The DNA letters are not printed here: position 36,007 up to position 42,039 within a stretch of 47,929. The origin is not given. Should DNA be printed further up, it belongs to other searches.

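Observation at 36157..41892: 1911-aa secreted mosaic protein embedded among sulfatases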

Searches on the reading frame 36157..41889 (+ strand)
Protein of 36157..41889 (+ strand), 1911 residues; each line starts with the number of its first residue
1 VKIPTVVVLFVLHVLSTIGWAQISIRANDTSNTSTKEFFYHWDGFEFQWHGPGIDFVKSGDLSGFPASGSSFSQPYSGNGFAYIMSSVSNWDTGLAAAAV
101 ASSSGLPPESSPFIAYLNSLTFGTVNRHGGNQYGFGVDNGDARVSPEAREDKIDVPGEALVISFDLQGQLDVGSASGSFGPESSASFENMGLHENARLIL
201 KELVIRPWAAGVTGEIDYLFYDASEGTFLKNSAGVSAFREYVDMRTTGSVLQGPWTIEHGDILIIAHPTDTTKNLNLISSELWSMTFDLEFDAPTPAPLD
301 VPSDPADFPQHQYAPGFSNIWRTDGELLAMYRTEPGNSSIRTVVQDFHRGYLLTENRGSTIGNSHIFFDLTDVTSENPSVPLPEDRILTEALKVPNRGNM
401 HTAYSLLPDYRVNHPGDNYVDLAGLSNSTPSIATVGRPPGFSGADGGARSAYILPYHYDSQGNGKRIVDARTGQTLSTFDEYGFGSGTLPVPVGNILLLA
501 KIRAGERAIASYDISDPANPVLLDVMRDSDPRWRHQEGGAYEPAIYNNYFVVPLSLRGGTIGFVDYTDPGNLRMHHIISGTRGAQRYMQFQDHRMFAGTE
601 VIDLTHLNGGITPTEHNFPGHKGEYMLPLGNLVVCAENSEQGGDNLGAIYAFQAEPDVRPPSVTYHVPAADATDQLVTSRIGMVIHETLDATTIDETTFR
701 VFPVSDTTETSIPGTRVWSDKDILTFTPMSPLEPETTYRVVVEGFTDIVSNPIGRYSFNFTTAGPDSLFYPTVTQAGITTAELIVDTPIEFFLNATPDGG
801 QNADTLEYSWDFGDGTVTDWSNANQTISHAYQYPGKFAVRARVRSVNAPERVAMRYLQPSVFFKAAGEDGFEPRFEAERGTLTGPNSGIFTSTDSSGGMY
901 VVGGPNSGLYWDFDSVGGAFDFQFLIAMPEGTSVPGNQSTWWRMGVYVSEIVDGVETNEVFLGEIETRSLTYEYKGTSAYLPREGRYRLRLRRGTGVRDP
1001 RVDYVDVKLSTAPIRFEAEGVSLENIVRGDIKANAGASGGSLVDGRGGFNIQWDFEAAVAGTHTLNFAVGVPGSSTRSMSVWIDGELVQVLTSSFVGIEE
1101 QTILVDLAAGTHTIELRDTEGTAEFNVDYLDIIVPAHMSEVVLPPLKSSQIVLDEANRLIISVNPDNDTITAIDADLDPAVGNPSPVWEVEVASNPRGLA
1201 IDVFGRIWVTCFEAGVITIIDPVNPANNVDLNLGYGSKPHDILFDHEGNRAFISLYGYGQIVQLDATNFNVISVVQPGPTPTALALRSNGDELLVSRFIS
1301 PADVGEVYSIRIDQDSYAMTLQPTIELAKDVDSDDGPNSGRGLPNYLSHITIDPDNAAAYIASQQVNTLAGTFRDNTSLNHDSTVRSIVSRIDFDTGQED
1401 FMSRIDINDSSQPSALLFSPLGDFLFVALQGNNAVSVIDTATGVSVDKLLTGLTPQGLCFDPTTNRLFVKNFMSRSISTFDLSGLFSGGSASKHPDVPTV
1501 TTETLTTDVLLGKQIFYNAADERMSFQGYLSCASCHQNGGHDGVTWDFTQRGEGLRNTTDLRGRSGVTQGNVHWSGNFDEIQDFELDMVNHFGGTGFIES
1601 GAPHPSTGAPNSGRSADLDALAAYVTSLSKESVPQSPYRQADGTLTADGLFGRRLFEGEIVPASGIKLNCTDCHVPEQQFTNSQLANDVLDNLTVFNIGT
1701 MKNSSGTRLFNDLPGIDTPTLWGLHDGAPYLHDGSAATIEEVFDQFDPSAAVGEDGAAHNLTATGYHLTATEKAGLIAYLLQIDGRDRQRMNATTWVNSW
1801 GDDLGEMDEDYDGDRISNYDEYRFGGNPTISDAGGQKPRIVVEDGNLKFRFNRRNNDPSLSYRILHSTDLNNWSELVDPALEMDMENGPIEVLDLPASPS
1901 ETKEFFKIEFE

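Call 5: search_protein_families(library=pfam, proteins=[window:36157-41889:+], max_evalue=1)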
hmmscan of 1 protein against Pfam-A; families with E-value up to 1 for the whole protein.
window:36157-41889:+ (1911 aa): 10 families
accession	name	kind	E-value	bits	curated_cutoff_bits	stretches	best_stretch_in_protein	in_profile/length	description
PF13205.12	Big_5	-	5.1e-13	50.1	23.6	1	657-762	1-105/105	Bacterial Ig-like domain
PF03150.19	CCP_MauG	-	4.2e-09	37.6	25.6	2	1509-1581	4-74/149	Di-haem cytochrome c peroxidase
PF00801.26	PKD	-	1.1e-08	35.3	23.5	1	803-843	27-65/80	PKD domain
PF18911.6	PKD_4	-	1.4e-08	35.1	27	1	793-844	22-69/85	PKD domain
PF00034.26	Cytochrom_C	-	9.4e-05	24.1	21.3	1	1512-1628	4-89/90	Cytochrome c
PF08450.18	SGL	-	0.00038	20.6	26.3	1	1153-1222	141-212/246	SMP-30/Gluconolactonase/LRE-like region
PF21419.2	RoxA-like_Cyt-c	-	0.0082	16.1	26.7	1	1719-1744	5-30/39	RoxA-like, cytochrome c-like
PF03264.19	Cytochrom_NNT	-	0.011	15.9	24.1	1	1663-1682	61-80/174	NapC/NirT cytochrome c family, N-terminal region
PF10282.15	Lactonase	-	0.024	14.3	21.7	1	1397-1481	243-319/344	Lactonase, 7-bladed beta-propeller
PF09086.16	DUF1924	-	0.14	13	22.5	0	1507-1538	6-35/96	Domain of unknown function (DUF1924)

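Call 6: search_protein_families(library=ncbifam, proteins=[window:36157-41889:+], max_evalue=1)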
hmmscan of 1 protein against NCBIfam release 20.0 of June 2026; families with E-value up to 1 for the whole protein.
window:36157-41889:+ (1911 aa): 15 families
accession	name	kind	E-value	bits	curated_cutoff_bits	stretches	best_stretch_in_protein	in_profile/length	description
TIGR04039.1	MXAN_0977_Heme2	hypoth_equivalog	1.5e-12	47.2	362.85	2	1619-1783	140-321/336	MbnH family di-heme enzyme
TIGR03866.1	PQQ_ABC_repeats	subfamily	3.6e-11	42.7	287.3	1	1206-1483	12-289/310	PQQ-dependent catabolism-associated beta-propeller protein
NF052341.1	hydrazine_gamma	equivalog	2.5e-10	39.8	625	2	1514-1682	72-223/339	hydrazine synthase subunit gamma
NF052342.1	hydrazine_BC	exception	1.2e-08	33.6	1250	1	1514-1684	423-581/690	hydrazine synthase subunit beta-gamma fusion subunit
TIGR03791.1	TTQ_mauG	equivalog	2.5e-07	30.2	443.85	2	1668-1785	170-280/291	tryptophan tryptophylquinone biosynthesis enzyme MauG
TIGR02276.1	beta_rpt_yvtn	repeat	1.4e-05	25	27.85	1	1421-1461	2-42/42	beta-propeller repeat protein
NF038117.1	choice_anch_I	subfamily_domain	0.00014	20.9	300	0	1391-1443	154-207/458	choice-of-anchor I family protein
TIGR04484.1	thiosulf_SoxA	equivalog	0.00038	19.8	110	1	1614-1681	75-138/212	sulfur oxidation c-type cytochrome SoxA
NF052280.1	7_blade_YncE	equivalog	0.00055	18.8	400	0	1395-1469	244-315/338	7-bladed beta-propeller protein YncE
NF052340.1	hydrazine_beta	equivalog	0.013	14.5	560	1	1409-1483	31-105/372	hydrazine synthase subunit beta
NF051462.1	RoxC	equivalog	0.015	13.4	900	1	1711-1745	648-682/812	putative rubber dioxygenase RoxC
NF050034.1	RoxB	equivalog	0.05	12.1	900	1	1715-1744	480-509/652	rubber dioxygenase RoxB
TIGR03981.2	SAM_quin_mod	hypoth_equivalog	0.058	12.3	340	0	1717-1750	329-363/411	His-Xaa-Ser system-associated MauG-like protein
TIGR00864.1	PCC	subfamily_domain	0.087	9.1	1861.4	1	805-839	2033-2066/2700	polycystin cation channel protein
TIGR03153.1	cytochr_NrfH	equivalog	0.31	11.1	134.2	0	1667-1701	52-87/138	cytochrome c nitrite reductase small subunit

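Call 16: find_homologous_proteins(query=window:36157-41889:+, max_evalue=0.00001)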
Query window:36157-41889:+ (1911 aa): 13 proteins with E <= 0.00001 among 8000 candidates.
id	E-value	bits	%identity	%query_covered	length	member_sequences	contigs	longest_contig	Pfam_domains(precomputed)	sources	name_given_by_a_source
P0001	0.0e+0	4417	100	100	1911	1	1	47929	PF00801.27,PF13205.13,PF03150.20,PF18911.7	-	-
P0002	0.0e+0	2716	68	94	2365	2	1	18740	PF00801.27,PF13205.13,PF07953.21,PF13385.14,PF03150.20,PF21419.3,PF00034.27,PF18911.7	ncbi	ncbi:MAG: LamG-like jellyroll fold domain-containing protein [Verrucomicrobiota bacterium]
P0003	0.0e+0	2206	56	93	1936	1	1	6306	PF00801.27,PF13205.13,PF03150.20,PF18911.7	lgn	-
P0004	0.0e+0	2184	52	100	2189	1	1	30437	PF00801.27,PF13205.13,PF03150.20,PF05345.19,PF18911.7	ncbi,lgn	ncbi:MAG: PKD domain-containing protein [Opitutales bacterium]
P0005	0.0e+0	2109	52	100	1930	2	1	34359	PF10282.16,PF00801.27,PF13205.13,PF03150.20,PF08450.19,PF18911.7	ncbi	ncbi:MAG: Ig-like domain-containing protein [Opitutales bacterium]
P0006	0.0e+0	1893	48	100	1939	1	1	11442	PF13205.13,PF03150.20,PF18911.7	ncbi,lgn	ncbi:MAG: Ig-like domain-containing protein [Opitutales bacterium]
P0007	0.0e+0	1782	50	93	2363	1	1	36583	PF10282.16,PF00801.27,PF16990.12,PF13205.13,PF13385.14,PF03150.20,PF05345.19,PF00034.27,PF08450.19,PF18911.7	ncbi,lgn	ncbi:MAG: LamG-like jellyroll fold domain-containing protein [Opitutales bacterium]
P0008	0.0e+0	1766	48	97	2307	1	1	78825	PF07495.20,PF00801.27,PF13205.13,PF03150.20,PF24684.2,PF05345.19,PF18911.7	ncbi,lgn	ncbi:MAG: PKD domain-containing protein [Opitutales bacterium]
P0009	2.6e-143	497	40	34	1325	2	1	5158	PF00801.27,PF13205.13,PF03150.20,PF24684.2,PF21419.3,PF18911.7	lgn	-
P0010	1.2e-111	392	38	35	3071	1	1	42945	PF00801.27,PF25174.2,PF07691.18,PF10528.15,PF13385.14,PF03150.20,PF09118.18,PF18911.7,PF18099.8,PF07250.18,PF05345.19,PF03422.22,PF19078.7,PF21419.3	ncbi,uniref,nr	ncbi:Ig-like domain-containing protein [Prosthecobacter sp.]|uniref:Ig-like domain-containing protei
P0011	1.1e-88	316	37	30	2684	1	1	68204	PF02412.24,PF07250.18,PF07691.18,PF12819.14,PF03150.20,PF09118.18,PF02239.23,PF11721.15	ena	-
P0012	2.2e-18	83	23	18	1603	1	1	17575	PF10282.16,PF21959.3,PF01731.27,PF18998.7,PF21783.3,PF01436.28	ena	-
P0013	8.6e-12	61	31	6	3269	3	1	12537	PF00754.32,PF13205.13,PF17964.8,PF18884.6,PF04234.19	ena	-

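Call 17: find_encoding_contigs(protein=P0008, flank=10000, max_places=2)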
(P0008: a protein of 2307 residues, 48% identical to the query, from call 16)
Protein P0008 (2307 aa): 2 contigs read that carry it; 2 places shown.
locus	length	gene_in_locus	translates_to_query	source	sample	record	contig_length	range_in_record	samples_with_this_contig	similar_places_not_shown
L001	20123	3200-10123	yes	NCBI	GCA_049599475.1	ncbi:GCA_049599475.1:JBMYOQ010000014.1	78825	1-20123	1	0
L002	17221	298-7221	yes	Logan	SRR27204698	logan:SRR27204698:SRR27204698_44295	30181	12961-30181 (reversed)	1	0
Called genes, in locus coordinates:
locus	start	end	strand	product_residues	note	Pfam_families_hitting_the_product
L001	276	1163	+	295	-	PF12974:Phosphonate-bd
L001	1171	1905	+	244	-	PF00005:ABC_tran, PF02463:SMC_N (faint), PF13304:AAA_21 (faint)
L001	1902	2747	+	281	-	PF00528:BPD_transp_1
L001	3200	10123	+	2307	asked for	PF13205:Big_5, PF00801:PKD (weak), PF18911:PKD_4, PF07495:Y_Y_Y (faint), PF24684:Vgb_lyase (faint), PF03150:CCP_MauG (faint), PF05345:He_PIG (weak)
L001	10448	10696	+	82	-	PF03994:DUF350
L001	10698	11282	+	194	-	PF01464:SLT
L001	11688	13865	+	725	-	PF00135:COesterase, PF20434:BD-FAE, PF00326:Peptidase_S9 (weak), PF07859:Abhydrolase_3 (weak)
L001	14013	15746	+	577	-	PF01019:G_glu_transpept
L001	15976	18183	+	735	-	PF28492:Beta_helix_4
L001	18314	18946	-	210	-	PF16231:DUF4890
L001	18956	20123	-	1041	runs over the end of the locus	PF00873:ACR_tran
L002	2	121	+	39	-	?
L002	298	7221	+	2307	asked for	PF13205:Big_5, PF00801:PKD (weak), PF18911:PKD_4, PF07495:Y_Y_Y (faint), PF24684:Vgb_lyase (faint), PF03150:CCP_MauG (faint), PF05345:He_PIG (weak)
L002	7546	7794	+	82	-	PF03994:DUF350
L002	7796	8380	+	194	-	PF01464:SLT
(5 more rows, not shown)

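Call 18: find_encoding_contigs(protein=P0005, flank=10000, max_places=2)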
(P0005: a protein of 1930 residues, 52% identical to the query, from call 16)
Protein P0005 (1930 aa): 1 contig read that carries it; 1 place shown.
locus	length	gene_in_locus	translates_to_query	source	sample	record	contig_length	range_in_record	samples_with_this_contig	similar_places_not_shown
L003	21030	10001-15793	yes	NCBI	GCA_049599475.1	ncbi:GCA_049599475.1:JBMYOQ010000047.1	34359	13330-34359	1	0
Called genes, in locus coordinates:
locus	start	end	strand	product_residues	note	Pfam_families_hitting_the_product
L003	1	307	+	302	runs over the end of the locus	PF17773:UPF0176_N, PF00581:Rhodanese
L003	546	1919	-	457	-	PF01408:GFO_IDH_MocA, PF19051:GFO_IDH_MocA_C2, PF22725:GFO_IDH_MocA_C3 (faint)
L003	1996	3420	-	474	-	PF00884:Sulfatase, PF16347:SGSH_C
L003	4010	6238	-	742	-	PF22842:Pel9A-like_beta_helix (weak), PF05048:NosD, PF13229:Beta_helix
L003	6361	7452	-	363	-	PF01120:Alpha_L_fucos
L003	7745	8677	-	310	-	PF00135:COesterase, PF01738:DLH (faint), PF20434:BD-FAE, PF07859:Abhydrolase_3, PF00326:Peptidase_S9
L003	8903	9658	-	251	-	-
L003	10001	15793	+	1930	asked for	PF13205:Big_5, PF00801:PKD, PF18911:PKD_4, PF08450:SGL (faint), PF10282:Lactonase (faint), PF03150:CCP_MauG (faint)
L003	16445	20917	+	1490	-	PF03422:CBM_6, PF18099:CBM_35_2, PF13205:Big_5, PF00801:PKD, PF18911:PKD_4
